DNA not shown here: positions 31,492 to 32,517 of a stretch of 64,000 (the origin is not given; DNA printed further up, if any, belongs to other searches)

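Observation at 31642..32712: Sigma-28 (FliA)-family sigma factor with a coupled upstream small protein (possible FlgM-like anti-sigma) at the head of the T3SS locus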

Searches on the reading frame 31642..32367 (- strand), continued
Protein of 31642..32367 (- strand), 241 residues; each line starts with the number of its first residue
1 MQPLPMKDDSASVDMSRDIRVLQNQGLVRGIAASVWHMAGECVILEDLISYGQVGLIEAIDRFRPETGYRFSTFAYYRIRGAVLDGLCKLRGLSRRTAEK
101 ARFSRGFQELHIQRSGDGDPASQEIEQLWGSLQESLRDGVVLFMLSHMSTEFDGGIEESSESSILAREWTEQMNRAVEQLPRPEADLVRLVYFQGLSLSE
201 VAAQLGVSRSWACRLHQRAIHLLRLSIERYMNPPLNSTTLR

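Call 37: search_solved_structures(query=A6, max_evalue=0.001, show_alignments=2)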
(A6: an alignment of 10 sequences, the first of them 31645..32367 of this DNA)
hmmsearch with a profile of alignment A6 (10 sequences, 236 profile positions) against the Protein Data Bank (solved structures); distinct sequences matched with E-value up to 0.001: 75 (the best 60 are shown).
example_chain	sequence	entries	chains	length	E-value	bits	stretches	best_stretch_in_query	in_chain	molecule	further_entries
6pfj_A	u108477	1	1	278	3.1e-26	95.3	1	9-221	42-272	RNA polymerase sigma factor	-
1rp3_A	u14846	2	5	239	3.5e-26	95.1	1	5-223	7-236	RNA polymerase sigma factor SIGMA-28 (FliA) | RNA polymerase sigma factor FliA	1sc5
6pfv_A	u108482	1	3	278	4.2e-26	94.9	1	9-221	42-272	RNA polymerase sigma factor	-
6pmi_F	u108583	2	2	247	2.9e-21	79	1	22-225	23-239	RNA polymerase sigma factor FliA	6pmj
9wsf_A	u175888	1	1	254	1.3e-20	76.8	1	7-221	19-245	RNA polymerase sigma factor FliA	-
9wsm_F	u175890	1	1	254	1.3e-20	76.8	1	7-221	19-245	RNA polymerase sigma factor FliA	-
7lq4_A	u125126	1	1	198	4.1e-13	52.3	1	9-85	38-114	WhiG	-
7pp4_f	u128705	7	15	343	1.2e-12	50.8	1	25-220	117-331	RNA polymerase sigma factor SigB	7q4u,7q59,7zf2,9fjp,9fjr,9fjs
7vf9_F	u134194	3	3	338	3e-11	46.2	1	12-224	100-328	RNA polymerase sigma factor RpoS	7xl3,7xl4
7f0r_F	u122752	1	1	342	3e-11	46.2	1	12-224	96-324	RNA polymerase sigma factor RpoS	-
8x6g_H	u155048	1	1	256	3.3e-11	46.1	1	8-221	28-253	RNA polymerase sigma factor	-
1l0o_C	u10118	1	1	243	5.7e-11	45.3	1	9-218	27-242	sigma factor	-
8h3v_G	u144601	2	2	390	5.8e-10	42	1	10-79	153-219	RNA polymerase sigma factor SigA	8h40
8x6f_E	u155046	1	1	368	2e-09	40.2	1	26-220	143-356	RNA polymerase sigma factor SigA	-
6omf_F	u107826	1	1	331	2.5e-09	40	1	12-223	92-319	RNA polymerase sigma factor RpoS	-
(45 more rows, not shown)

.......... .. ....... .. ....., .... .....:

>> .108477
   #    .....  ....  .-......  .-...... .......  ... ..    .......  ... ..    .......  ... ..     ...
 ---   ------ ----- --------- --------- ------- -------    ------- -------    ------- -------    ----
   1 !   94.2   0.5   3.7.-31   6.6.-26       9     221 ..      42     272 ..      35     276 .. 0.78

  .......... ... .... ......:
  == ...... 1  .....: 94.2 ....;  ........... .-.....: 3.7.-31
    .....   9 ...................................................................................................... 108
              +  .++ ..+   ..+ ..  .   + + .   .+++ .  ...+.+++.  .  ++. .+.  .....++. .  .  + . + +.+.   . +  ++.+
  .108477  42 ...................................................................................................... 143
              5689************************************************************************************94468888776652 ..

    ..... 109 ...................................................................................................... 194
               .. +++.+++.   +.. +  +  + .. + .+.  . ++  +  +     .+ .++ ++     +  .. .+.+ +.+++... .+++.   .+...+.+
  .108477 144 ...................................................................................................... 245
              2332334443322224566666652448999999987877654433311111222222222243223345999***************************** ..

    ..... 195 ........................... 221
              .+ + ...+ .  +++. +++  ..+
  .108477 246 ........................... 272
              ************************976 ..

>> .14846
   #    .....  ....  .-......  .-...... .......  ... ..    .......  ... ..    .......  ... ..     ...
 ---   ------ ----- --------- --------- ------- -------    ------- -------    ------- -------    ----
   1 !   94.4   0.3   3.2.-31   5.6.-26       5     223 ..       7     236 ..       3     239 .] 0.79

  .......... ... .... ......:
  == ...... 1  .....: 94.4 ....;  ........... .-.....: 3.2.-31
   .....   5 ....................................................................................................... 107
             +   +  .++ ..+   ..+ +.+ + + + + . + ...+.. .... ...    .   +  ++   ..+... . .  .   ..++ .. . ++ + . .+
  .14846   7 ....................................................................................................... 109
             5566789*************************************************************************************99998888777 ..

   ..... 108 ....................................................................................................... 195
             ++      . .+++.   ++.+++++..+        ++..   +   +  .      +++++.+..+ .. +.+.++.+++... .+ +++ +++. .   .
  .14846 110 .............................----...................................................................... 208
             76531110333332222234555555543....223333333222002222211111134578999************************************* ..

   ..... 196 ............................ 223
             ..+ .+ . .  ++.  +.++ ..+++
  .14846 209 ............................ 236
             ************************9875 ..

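Call 79: find_related_loci(query=A6, collection=metagenome_contigs, flank=8000)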
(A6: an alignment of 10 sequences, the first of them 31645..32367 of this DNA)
Query A6 (241 aa) in metagenome_contigs; peptide patterns used: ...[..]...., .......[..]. (x = any residue, [..] = any of these).
147 stretches matched a pattern; 75 encode a relative of the query (tblastn E <= 1e-3); 75 distinct loci.
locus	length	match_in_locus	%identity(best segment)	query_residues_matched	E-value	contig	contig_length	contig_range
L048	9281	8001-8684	56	16-241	1e-79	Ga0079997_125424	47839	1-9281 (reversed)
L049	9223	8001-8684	55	16-241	4e-79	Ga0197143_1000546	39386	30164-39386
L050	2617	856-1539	55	16-241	2e-80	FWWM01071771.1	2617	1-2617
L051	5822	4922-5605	55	16-241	2e-78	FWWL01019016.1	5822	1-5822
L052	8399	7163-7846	54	16-241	2e-77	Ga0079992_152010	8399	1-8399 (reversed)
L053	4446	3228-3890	44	17-238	1e-56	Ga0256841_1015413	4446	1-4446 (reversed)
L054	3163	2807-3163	59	16-134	5e-42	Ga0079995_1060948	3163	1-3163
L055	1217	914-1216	61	9-109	1e-39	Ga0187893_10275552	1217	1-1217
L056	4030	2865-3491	38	18-224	6e-36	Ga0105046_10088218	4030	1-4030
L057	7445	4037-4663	38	18-224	8e-36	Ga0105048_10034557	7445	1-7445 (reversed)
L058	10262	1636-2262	38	18-224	8e-36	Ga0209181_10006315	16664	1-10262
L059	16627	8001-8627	38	18-224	6e-36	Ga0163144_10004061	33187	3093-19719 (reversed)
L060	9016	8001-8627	38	18-224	6e-36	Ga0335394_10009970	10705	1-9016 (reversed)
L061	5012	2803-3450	36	11-224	1e-34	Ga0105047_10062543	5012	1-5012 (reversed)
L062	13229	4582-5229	36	11-224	1e-34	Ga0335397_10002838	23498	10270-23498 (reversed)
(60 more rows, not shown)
